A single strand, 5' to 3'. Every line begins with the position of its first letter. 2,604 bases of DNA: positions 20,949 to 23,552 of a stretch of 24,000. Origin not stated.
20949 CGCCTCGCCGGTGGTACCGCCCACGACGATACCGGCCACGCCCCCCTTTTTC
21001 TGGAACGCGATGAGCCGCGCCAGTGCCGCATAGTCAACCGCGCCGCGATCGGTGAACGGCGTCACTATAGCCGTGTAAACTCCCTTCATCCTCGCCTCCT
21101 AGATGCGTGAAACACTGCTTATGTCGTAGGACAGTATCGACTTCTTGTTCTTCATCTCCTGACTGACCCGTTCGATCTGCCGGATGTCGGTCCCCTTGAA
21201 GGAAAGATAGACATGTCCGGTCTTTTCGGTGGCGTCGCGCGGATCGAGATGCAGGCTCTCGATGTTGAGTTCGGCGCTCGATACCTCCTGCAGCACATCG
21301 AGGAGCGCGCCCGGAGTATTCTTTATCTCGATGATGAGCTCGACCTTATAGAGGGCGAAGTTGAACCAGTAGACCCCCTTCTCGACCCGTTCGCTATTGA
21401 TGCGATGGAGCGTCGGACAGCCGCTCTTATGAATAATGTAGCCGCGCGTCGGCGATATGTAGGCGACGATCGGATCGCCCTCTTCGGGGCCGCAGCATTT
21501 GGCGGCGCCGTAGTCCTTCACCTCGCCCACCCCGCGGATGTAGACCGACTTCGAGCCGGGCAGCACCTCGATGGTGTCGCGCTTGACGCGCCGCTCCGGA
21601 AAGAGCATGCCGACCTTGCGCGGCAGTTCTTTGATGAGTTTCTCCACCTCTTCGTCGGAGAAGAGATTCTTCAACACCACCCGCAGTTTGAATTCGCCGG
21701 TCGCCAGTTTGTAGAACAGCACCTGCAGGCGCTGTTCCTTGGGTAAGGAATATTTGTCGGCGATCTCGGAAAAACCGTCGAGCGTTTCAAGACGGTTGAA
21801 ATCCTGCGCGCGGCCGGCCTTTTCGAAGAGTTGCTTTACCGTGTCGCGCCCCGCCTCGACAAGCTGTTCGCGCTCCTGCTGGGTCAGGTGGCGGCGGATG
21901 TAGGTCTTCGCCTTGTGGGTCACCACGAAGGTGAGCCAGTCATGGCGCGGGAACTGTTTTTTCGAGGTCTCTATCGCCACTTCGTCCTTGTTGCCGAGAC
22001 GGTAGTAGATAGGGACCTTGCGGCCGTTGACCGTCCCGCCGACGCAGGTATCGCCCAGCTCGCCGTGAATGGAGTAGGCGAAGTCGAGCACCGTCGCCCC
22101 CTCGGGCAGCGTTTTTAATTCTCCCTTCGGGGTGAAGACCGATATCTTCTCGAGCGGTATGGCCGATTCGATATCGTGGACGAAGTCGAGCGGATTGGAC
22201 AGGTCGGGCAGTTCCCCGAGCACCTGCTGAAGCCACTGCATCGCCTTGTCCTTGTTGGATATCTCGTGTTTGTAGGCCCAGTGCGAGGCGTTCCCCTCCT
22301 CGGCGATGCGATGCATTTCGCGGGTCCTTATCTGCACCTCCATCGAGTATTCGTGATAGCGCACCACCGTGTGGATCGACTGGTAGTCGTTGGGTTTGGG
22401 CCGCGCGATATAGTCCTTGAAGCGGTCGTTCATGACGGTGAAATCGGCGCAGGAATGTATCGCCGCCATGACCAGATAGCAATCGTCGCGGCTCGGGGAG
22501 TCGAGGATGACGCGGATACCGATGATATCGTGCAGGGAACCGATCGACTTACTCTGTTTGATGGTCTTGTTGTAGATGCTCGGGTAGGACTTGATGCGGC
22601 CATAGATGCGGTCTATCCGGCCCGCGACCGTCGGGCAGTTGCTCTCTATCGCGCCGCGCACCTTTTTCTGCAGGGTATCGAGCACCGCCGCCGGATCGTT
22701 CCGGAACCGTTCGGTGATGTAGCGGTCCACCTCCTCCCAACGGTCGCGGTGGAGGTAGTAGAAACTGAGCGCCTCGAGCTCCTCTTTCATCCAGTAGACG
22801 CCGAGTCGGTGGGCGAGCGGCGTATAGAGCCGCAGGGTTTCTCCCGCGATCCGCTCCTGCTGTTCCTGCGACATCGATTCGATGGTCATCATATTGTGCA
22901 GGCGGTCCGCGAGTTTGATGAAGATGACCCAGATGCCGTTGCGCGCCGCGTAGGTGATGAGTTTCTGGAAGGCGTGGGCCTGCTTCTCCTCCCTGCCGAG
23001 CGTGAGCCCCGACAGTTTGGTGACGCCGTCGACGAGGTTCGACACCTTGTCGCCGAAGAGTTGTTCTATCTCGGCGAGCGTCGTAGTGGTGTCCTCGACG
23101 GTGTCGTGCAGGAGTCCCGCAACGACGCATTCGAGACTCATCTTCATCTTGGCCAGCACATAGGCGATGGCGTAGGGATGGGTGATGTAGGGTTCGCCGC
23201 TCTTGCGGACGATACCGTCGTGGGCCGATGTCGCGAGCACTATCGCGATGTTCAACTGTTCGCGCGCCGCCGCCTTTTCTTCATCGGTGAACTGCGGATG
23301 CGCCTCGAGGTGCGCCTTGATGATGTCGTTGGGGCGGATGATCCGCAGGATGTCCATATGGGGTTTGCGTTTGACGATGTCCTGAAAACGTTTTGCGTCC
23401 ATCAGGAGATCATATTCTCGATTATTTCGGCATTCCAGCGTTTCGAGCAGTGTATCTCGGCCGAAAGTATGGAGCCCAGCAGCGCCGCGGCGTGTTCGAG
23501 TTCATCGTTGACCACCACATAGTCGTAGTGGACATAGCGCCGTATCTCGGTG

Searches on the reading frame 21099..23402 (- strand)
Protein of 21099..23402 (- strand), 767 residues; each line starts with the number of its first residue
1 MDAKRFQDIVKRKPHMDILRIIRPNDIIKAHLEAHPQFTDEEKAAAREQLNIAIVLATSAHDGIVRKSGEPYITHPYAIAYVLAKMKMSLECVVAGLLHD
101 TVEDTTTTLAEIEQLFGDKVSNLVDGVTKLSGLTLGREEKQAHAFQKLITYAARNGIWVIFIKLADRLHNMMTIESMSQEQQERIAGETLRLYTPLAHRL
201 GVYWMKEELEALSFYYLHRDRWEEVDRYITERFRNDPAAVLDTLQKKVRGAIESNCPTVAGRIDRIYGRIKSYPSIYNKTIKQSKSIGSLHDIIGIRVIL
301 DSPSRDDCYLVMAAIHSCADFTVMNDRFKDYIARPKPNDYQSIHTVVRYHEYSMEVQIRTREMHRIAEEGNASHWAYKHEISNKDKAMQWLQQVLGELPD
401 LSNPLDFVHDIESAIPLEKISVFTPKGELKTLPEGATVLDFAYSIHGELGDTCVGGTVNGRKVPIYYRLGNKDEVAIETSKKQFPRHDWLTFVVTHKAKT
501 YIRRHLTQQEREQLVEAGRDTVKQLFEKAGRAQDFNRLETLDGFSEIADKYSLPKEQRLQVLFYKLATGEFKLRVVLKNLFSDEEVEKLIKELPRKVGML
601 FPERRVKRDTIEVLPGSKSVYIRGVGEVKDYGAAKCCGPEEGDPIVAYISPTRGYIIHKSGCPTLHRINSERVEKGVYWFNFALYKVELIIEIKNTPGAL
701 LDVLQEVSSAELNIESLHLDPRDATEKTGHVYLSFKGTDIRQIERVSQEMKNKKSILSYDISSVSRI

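Call 70: find_encoding_contigs(protein=window:21099-23402:-, flank=10000, max_places=4)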
Protein window:21099-23402:- (767 aa): no gene with exactly this product is on record in the collection.

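Call 71: find_homologous_proteins(query=window:21099-23402:-, max_evalue=1e-50)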
Query window:21099-23402:- (767 aa): 7998 proteins with E <= 1e-50 among 8000 candidates; the best 120 are listed.
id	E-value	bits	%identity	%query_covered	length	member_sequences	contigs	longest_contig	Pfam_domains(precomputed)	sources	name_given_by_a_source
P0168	0.0e+0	1659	94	100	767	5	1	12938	PF04607.24,PF13328.13,PF02824.28,PF01966.29,PF13291.13,PF01842.32,PF28438.1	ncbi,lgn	-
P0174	0.0e+0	1341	75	100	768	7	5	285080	PF04607.24,PF13328.13,PF02824.28,PF01966.29,PF13291.13,PF28438.1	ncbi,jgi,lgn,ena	-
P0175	0.0e+0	1307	71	100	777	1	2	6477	PF04607.24,PF13328.13,PF02824.28,PF01966.29,PF13291.13,PF28438.1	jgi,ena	-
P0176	0.0e+0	1271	71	100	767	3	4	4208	PF04607.24,PF13328.13,PF02824.28,PF01966.29,PF13291.13,PF28438.1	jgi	-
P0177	0.0e+0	1075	60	100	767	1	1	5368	PF04607.24,PF13328.13,PF02824.28,PF01966.29,PF13291.13,PF28438.1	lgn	-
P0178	0.0e+0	1065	60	100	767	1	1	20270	PF04607.24,PF13328.13,PF02824.28,PF01966.29,PF28438.1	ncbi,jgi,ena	-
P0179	1.3e-289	980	56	100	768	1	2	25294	PF04607.24,PF13328.13,PF02824.28,PF01966.29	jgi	-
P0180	3.3e-278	943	54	100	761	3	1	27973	PF04607.24,PF13328.13,PF02824.28,PF01966.29,PF28438.1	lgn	-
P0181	6.0e-275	932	54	97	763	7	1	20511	PF04607.24,PF13328.13,PF02824.28,PF01966.29,PF13291.13,PF28438.1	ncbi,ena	-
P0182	8.1e-275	932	53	100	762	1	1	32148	PF04607.24,PF13328.13,PF02824.28,PF01966.29,PF28438.1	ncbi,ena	-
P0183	2.9e-273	926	52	100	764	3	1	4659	PF04607.24,PF13328.13,PF02824.28,PF01966.29,PF28438.1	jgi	-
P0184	2.4e-272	923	53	100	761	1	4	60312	PF04607.24,PF13328.13,PF02824.28,PF01966.29,PF28438.1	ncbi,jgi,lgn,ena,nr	ncbi:MAG TPA: RelA/SpoT family protein [bacterium]|nr:RelA/SpoT family protein [bacterium] HPS29393.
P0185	2.4e-272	923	52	100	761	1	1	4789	PF04607.24,PF13328.13,PF02824.28,PF01966.29,PF28438.1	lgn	-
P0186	2.0e-271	920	53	100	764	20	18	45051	PF04607.24,PF13328.13,PF02824.28,PF01966.29,PF28438.1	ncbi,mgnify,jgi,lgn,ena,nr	ncbi:MAG TPA: RelA/SpoT family protein [bacterium]|mgnify:FL=1|jgi:GTP pyrophosphokinase|nr:bifuncti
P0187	5.1e-271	919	53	100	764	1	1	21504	PF04607.24,PF13328.13,PF02824.28,PF01966.29,PF28438.1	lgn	-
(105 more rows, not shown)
